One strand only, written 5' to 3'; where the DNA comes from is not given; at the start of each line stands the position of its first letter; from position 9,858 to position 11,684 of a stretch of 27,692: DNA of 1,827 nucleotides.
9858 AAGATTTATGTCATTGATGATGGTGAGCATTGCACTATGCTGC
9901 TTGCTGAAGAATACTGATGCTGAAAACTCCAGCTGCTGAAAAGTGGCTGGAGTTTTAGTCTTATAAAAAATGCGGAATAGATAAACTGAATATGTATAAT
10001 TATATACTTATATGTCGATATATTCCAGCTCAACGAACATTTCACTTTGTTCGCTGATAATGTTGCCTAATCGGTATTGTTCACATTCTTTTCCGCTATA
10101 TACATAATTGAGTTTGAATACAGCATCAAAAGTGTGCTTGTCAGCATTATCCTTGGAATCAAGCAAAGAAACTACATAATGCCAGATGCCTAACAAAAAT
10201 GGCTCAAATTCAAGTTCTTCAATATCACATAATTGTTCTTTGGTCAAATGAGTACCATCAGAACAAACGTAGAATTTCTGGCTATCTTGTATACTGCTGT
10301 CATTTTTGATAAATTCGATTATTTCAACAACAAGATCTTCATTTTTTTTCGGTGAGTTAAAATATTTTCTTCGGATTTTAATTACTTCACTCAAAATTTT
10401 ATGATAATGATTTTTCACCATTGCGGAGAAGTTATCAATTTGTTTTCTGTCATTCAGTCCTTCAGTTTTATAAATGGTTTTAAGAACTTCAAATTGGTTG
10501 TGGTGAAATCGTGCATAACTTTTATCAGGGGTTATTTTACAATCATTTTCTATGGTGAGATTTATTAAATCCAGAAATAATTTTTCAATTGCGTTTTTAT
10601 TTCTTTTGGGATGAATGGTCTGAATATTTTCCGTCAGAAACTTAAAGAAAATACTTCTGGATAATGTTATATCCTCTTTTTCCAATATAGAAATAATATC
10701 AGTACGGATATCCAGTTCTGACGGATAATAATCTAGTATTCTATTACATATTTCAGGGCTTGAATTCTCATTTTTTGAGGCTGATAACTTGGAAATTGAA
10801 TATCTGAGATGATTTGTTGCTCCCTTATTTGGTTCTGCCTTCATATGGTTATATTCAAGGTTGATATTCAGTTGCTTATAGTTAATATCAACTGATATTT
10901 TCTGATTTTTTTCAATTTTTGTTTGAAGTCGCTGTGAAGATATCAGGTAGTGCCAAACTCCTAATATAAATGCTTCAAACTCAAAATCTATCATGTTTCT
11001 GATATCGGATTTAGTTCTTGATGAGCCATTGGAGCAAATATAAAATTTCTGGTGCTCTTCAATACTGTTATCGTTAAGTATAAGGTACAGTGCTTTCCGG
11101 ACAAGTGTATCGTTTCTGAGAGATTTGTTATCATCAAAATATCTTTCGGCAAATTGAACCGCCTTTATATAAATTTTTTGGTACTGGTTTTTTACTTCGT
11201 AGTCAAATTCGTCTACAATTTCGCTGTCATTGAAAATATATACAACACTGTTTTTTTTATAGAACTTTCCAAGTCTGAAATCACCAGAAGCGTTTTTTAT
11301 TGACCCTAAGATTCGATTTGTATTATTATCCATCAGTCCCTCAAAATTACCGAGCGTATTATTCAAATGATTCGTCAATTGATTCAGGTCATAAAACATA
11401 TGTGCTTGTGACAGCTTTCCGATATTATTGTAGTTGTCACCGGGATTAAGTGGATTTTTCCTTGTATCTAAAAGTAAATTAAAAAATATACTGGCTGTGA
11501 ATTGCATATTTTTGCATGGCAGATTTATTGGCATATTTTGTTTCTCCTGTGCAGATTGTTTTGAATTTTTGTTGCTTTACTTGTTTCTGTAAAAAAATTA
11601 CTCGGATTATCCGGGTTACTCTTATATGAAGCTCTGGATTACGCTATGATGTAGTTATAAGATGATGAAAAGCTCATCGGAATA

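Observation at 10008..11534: Orphan minus-strand protein with an internal tandem duplication of a WHY-motif domain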

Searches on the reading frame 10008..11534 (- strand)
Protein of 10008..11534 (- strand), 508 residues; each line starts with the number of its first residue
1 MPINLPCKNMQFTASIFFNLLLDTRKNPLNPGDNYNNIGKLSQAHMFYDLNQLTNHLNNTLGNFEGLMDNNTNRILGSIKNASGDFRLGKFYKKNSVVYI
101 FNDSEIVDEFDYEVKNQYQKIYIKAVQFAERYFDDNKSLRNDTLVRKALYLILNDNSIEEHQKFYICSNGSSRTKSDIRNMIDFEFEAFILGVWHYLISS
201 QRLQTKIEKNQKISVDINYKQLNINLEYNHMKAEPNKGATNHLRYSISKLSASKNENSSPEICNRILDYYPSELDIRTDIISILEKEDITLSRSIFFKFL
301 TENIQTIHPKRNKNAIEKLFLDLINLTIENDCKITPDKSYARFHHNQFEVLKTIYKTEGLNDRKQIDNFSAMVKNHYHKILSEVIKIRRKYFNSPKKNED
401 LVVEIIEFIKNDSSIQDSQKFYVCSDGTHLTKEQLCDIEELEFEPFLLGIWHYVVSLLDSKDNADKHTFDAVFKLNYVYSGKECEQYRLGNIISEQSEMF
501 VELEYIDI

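Call 5: search_protein_families(library=pfam, proteins=[window:10008-11534:-], max_evalue=1)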
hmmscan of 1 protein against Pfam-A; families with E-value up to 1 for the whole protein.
window:10008-11534:- (508 aa): 2 families
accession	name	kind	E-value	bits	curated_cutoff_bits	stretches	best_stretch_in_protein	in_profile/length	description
PF01607.29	CBM_14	-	0.048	14.2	22.1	0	416-436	13-31/53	Chitin binding Peritrophin-A domain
PF10213.14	MRP-S28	-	0.72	10.8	22.3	1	358-416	37-94/127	Mitochondrial ribosomal subunit protein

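Call 6: search_protein_families(library=padloc, proteins=[window:10008-11534:-], max_evalue=1)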
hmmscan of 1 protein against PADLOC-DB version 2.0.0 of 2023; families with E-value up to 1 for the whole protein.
window:10008-11534:- (508 aa): 0 families

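Call 7: search_protein_families(library=phrogs, proteins=[window:10008-11534:-], max_evalue=1)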
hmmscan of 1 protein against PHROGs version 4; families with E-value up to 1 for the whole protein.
window:10008-11534:- (508 aa): 1 family
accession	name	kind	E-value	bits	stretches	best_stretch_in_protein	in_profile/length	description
phrog_6181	-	unknown function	0.076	14.5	1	362-403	33-74/102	-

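Call 8: search_protein_families(library=ncbifam, proteins=[window:10008-11534:-], max_evalue=1)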
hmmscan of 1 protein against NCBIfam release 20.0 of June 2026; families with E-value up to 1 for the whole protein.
window:10008-11534:- (508 aa): 0 families

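Call 12: find_homologous_proteins(query=window:10008-11534:-, max_evalue=0.001)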
Query window:10008-11534:- (508 aa): 75 proteins with E <= 0.001 among 5996 candidates.
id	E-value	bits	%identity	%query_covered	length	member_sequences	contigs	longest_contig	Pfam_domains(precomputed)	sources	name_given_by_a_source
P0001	0.0e+0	1103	97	100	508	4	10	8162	-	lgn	-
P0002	3.7e-191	654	62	100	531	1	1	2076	-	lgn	-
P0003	2.3e-182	625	62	98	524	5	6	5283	-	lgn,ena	-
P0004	2.3e-177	609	53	100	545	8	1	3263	-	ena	-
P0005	6.4e-173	594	54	100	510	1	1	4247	-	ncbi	-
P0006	4.2e-164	565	51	100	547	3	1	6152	-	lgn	-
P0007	4.2e-156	539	52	99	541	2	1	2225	-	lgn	-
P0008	2.3e-155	536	49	100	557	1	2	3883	-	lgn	-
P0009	3.4e-154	532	51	100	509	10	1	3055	-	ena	-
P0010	3.0e-153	529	46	100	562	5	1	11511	-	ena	-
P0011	4.8e-152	525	49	100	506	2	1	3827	-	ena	-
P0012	1.5e-151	524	48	99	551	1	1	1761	-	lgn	-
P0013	1.6e-151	524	50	100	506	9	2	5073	-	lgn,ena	-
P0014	1.9e-150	520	48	98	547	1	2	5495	-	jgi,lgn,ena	-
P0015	2.0e-150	520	52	99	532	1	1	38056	-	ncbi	ncbi:MAG: hypothetical protein ACI4JM_07490 [Oscillospiraceae bacterium]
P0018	1.4e-143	497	46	100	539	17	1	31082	-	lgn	-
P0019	1.6e-140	487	46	100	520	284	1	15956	-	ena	-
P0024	1.4e-127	445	46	98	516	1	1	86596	-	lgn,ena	-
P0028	2.4e-122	427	46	100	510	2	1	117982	-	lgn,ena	-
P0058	8.7e-9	53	28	24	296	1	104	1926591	-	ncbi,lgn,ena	-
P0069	1.3e-8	52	30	24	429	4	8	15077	-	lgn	-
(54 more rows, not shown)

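Call 18: find_encoding_contigs(protein=P0028, flank=10000, max_places=3)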
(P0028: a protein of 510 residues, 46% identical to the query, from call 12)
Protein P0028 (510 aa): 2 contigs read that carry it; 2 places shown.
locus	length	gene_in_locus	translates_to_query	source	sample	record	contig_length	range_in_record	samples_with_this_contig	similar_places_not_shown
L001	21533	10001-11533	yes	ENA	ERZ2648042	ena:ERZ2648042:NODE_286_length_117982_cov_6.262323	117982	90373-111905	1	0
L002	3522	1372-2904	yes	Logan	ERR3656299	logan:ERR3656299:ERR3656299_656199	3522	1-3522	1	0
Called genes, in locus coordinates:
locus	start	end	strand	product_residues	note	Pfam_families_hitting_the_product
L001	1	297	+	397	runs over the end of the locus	PF02016:Peptidase_S66, PF17676:Peptidase_S66C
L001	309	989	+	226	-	PF01209:Ubie_methyltran, PF13489:Methyltransf_23, PF05401:NodS (weak), PF13847:Methyltransf_31, PF08241:Methyltransf_11, PF08242:Methyltransf_12, PF13649:Methyltransf_25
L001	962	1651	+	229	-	PF00557:Peptidase_M24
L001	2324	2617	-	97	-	-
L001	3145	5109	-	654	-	PF00476:DNA_pol_A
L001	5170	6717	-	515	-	PF00239:Resolvase, PF07508:Recombinase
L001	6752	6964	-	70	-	-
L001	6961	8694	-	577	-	PF06048:DUF927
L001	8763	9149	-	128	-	-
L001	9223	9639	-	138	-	-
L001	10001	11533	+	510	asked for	-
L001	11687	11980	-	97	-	PF06124:DUF960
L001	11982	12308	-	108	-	-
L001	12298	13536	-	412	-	PF00239:Resolvase, PF07508:Recombinase, PF13408:Zn_ribbon_recom (weak)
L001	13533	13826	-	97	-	-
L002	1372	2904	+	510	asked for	-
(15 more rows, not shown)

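Call 19: find_encoding_contigs(protein=P0024, flank=10000, max_places=3)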
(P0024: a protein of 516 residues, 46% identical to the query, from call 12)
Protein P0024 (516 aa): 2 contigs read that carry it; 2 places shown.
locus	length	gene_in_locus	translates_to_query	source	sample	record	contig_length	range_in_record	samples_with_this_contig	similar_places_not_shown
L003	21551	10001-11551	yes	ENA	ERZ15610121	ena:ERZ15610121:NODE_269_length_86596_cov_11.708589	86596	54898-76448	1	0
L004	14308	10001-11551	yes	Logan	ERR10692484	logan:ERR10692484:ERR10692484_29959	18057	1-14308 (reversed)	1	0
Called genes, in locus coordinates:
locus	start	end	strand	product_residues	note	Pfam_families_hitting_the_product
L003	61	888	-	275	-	-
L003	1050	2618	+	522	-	PF09820:AAA-ATPase_like, PF08011:PDDEXK_9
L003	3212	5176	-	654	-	PF00476:DNA_pol_A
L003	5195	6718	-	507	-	PF00239:Resolvase, PF07508:Recombinase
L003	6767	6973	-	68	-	-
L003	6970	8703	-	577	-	PF06048:DUF927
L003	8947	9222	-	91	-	-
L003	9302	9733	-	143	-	-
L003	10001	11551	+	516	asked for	-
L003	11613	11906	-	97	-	PF06124:DUF960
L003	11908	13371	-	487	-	PF00239:Resolvase, PF07508:Recombinase, PF13408:Zn_ribbon_recom (weak)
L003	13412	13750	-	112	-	-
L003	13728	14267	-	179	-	PF07799:DUF1643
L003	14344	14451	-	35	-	-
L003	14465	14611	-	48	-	-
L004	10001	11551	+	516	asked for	-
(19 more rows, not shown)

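Call 23: find_encoding_contigs(protein=P0058, flank=10000, max_places=4)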
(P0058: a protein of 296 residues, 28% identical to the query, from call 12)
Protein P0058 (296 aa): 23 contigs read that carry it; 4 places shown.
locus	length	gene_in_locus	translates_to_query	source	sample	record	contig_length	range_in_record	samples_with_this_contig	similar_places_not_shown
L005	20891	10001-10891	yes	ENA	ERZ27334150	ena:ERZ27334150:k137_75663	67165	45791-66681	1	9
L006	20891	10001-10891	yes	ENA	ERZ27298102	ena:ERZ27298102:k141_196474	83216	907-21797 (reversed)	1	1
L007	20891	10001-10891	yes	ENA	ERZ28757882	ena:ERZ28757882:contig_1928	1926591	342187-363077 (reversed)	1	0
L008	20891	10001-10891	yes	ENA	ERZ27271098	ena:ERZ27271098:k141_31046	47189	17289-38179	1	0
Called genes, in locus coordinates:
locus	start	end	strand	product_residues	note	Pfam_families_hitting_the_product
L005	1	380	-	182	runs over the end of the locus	PF01520:Amidase_3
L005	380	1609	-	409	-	PF02195:ParB_N (weak), PF03602:Cons_hypoth95 (faint), PF01555:N6_N4_Mtase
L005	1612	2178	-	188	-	PF05119:Terminase_4 (weak)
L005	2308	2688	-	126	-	PF01844:HNH, PF14279:HNH_5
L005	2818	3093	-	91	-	PF15738:YafQ_toxin, PF05016:ParE_toxin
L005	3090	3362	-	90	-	PF04221:RelB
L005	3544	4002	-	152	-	-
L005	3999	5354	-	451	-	PF00176:SNF2-rel_dom, PF00270:DEAD, PF04851:ResIII (weak)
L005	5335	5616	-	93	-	-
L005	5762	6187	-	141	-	-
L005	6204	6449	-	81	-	-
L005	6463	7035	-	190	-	PF10991:Enc34_ssDNA-bd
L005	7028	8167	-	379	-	PF10926:DUF2800, PF12705:PDDEXK_1 (weak)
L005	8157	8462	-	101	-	-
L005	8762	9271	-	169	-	-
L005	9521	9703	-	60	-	-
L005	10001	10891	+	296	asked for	-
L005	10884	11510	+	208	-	-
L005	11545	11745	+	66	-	PF21531:Rv2175c_wHTH (faint), PF12728:HTH_17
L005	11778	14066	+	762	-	PF13166:AAA_13, PF13304:AAA_21 (faint)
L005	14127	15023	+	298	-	PF12161:HsdM_N, PF02384:N6_Mtase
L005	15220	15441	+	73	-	-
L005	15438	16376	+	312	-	PF06970:RepA_N, PF19481:DUF6017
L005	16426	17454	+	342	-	PF02195:ParB_N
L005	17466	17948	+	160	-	-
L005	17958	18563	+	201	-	PF14207:DpnD-PcfM, PF12957:DUF3846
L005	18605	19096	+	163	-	PF12687:DUF3801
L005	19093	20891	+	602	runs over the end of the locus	PF02534:T4SS-DNA_transf, PF10412:TrwB_AAD_bind, PF12696:TraG-D_C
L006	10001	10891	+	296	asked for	-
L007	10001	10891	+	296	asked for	-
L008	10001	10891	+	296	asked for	-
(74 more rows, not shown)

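Call 28: predict_structure(alignment_id=A1)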
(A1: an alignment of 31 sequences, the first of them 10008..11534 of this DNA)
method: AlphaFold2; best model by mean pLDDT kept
length: 508 residues; sequences in the alignment: 31
mean_pLDDT: 82.4   pTM: 0.66
mean pLDDT of the five models: 82.4, 81.4, 81.1, 80.6, 79.1
residues with pLDDT >= 90: 247; 70-90: 170; 50-70: 53; < 50: 38
segments of 3 or more residues with pLDDT < 50: 232-268
pLDDT, mean of each block of 10 residues (from residue 1): 61 93 85 59 91 87 80 75 86 67 89 94 93 89 95 93 94 94 95 96 82 82 87 34 27 32 46 70 90 96 87 87 88 62 84 85 94 94 94 91 96 95 91 87 96 94 91 83 79 83 81
secondary structure, 60 per line:
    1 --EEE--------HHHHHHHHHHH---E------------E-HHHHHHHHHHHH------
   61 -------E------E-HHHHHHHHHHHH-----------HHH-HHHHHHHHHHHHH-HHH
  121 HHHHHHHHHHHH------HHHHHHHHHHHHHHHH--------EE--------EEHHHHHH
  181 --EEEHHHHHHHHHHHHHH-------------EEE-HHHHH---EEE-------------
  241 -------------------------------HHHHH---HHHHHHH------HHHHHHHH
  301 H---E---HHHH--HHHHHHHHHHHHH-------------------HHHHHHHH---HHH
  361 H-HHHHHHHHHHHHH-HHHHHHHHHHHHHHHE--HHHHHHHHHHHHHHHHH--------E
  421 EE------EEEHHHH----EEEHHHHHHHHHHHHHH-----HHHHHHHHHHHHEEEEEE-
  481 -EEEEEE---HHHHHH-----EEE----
elements in order: E3-5 H14-24 H43-54 H77-88 H104-116 H118-132 H139-154 H175-180 E183-185 H186-199 E213-215 H217-221 E225-227 H272-276 H280-286 H293-301 H309-312 H315-327 H347-354 H358-361 H363-375 H377-391 H395-411 E420-422 E429-431 H432-435 E440-442 H443-456 H462-473 E474-479 E482-487 H491-496 E502-504

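Call 29: search_protein_representatives(alignment_id=A1)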
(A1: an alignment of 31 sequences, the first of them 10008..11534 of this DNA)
Query: 31 sequences, 523 profile positions. Proteins with E-value up to 0.001 (for the whole library): 749; up to 1e-10: 463; up to 1e-30: 20. The best 150 are listed.
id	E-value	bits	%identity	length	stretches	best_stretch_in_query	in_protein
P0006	3.9e-252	854.1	-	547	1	1-523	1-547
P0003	6.7e-222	754.3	-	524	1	4-522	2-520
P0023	7.9e-220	747.5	-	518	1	1-521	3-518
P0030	3.2e-217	738.9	-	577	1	3-522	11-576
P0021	5.9e-215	731.4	-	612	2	227-522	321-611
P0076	3.2e-198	676.2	-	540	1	5-523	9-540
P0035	3.1e-157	541.0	-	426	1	3-407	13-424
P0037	3.9e-140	484.6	-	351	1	204-522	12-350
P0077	2.3e-138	478.7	-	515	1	5-522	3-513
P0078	6.3e-125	434.4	-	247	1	277-522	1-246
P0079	1.1e-85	304.8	-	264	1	4-254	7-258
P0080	2.2e-76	274.2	-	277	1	21-252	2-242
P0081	6.7e-72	259.4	-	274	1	22-235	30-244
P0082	8.9e-66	239.2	-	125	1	399-523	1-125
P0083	9.5e-62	225.9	-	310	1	289-522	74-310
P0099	3.9e-26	108.4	-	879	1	8-207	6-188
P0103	3.8e-25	105.1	-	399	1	9-200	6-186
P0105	4.1e-25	105.0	-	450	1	9-198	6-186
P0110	1.5e-24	103.1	-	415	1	12-203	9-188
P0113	1.6e-23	99.8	-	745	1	12-266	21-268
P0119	1.2e-22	96.8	-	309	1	6-198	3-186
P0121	1.4e-22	96.6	-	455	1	11-200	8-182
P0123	1.8e-22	96.2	-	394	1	7-201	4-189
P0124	2.1e-22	96.1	-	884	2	356-491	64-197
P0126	3.4e-22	95.4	-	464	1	11-204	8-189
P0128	9.1e-22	93.9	-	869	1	12-222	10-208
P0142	4.0e-21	91.8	-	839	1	14-199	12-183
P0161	2.9e-20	89.0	-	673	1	84-200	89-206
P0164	4.7e-20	88.3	-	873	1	11-201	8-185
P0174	1.4e-19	86.7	-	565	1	11-203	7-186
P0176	1.5e-19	86.6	-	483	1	10-197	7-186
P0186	3.7e-19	85.3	-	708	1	76-201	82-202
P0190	4.8e-19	85.0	-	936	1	15-200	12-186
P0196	5.4e-19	84.8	-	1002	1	300-507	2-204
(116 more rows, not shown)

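Call 30: search_protein_families(library=pfam, proteins=[P0099, P0124, P0128, P0142, P0190, P0196, P0113, P0186, P0161, P0174], max_evalue=0.01)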
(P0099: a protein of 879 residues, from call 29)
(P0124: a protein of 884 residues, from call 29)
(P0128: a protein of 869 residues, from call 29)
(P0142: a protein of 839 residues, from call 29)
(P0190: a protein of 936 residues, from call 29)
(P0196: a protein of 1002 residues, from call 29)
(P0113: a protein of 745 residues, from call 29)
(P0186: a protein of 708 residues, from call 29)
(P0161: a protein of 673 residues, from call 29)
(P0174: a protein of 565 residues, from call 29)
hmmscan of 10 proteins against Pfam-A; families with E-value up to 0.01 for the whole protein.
P0099 (879 aa): 5 families
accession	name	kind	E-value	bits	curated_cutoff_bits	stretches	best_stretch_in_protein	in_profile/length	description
PF22720.1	SNaCT14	-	7e-38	131.2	27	1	679-876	1-185/186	Short NACHT-associated C-Terminal domain, family 14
PF05729.18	NACHT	-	3.9e-10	40.2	26.7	1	335-480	3-162/167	NACHT domain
PF20720.3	nSTAND3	-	1.2e-05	25.5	27.2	1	327-384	12-69/155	Novel STAND NTPase 3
PF13401.12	AAA_22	-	0.0015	19.3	27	1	331-430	4-102/130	AAA domain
PF24883.2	NPHP3_N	-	0.0027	18.3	24.8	0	408-447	123-160/164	Nephrocystin 3, N-terminal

P0124 (884 aa): 2 families
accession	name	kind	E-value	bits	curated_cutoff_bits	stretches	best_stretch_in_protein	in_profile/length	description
PF22720.1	SNaCT14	-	3.3e-31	109.5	27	1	686-884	1-186/186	Short NACHT-associated C-Terminal domain, family 14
PF05729.18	NACHT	-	3.2e-13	50.3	26.7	1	342-488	2-162/167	NACHT domain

P0128 (869 aa): 4 families
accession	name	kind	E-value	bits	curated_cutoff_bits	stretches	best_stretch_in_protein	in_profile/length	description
PF22720.1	SNaCT14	-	1.1e-32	114.2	27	1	658-869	1-185/186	Short NACHT-associated C-Terminal domain, family 14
PF05729.18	NACHT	-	2.6e-06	27.8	26.7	1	311-456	2-162/167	NACHT domain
PF24883.2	NPHP3_N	-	0.005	17.5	24.8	0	309-330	22-43/164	Nephrocystin 3, N-terminal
PF00931.28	NB-ARC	-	0.0075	16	23.5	0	309-479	19-190/248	NB-ARC domain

P0142 (839 aa): 3 families
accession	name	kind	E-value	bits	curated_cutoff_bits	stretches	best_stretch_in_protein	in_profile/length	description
PF22720.1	SNaCT14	-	9.7e-39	134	27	1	655-837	1-185/186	Short NACHT-associated C-Terminal domain, family 14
PF05729.18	NACHT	-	1.9e-11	44.5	26.7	1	309-455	2-162/167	NACHT domain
PF20720.3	nSTAND3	-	0.00019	21.6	27.2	1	303-373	13-80/155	Novel STAND NTPase 3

P0190 (936 aa): 3 families
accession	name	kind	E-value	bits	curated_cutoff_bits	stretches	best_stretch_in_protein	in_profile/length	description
PF22720.1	SNaCT14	-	4.6e-24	86.2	27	1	738-935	1-185/186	Short NACHT-associated C-Terminal domain, family 14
PF05729.18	NACHT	-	5.9e-05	23.4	26.7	1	390-535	3-159/167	NACHT domain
PF13401.12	AAA_22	-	0.0025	18.6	27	1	386-491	4-110/130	AAA domain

P0196 (1002 aa): 10 families
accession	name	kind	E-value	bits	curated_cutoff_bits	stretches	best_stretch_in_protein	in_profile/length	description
PF13424.12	TPR_12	-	2.1e-13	50.7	30.1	2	878-933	21-76/77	Tetratricopeptide repeat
PF24883.2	NPHP3_N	-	9.7e-13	49.1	24.8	1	287-433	14-163/164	Nephrocystin 3, N-terminal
PF13374.12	TPR_10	-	7.1e-07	29.5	27.5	1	816-847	6-37/42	Tetratricopeptide repeat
PF00515.34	TPR_1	-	0.00055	20.1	27.8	0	815-840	4-29/34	Tetratricopeptide repeat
PF07719.23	TPR_2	-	0.00061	20.2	27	1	814-840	3-29/34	Tetratricopeptide repeat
PF13173.12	AAA_14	-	0.0025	18.3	27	0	294-327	2-36/129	AAA domain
PF22809.1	DUF7014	-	0.0038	17.5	27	0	761-796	4-39/137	Domain of unknown function (DUF7014)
PF13191.12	AAA_16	-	0.0043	18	32.6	1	292-372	22-124/167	AAA ATPase domain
PF13181.12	TPR_8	-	0.0068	16.9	25.7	0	902-933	1-32/34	Tetratricopeptide repeat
PF13401.12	AAA_22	-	0.0091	16.7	27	0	292-421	3-108/130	AAA domain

P0113 (745 aa): 0 families

P0186 (708 aa): 2 families
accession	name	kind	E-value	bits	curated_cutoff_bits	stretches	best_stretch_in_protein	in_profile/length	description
PF05729.18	NACHT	-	1.1e-12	48.6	26.7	1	334-479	3-162/167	NACHT domain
PF20720.3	nSTAND3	-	0.0041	17.3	27.2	0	329-362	15-49/155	Novel STAND NTPase 3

P0161 (673 aa): 4 families
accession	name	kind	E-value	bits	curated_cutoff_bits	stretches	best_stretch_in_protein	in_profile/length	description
PF05729.18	NACHT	-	2.7e-09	37.5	26.7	1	326-469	2-160/167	NACHT domain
PF20720.3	nSTAND3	-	0.0024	18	27.2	1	324-357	17-51/155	Novel STAND NTPase 3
PF10236.15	DAP3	-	0.0054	16.4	23.1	0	322-351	21-50/311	Mitochondrial ribosomal death-associated protein 3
PF12775.13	AAA_7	-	0.0078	16.2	25.8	0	316-369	25-74/181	P-loop containing dynein motor region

P0174 (565 aa): 0 families
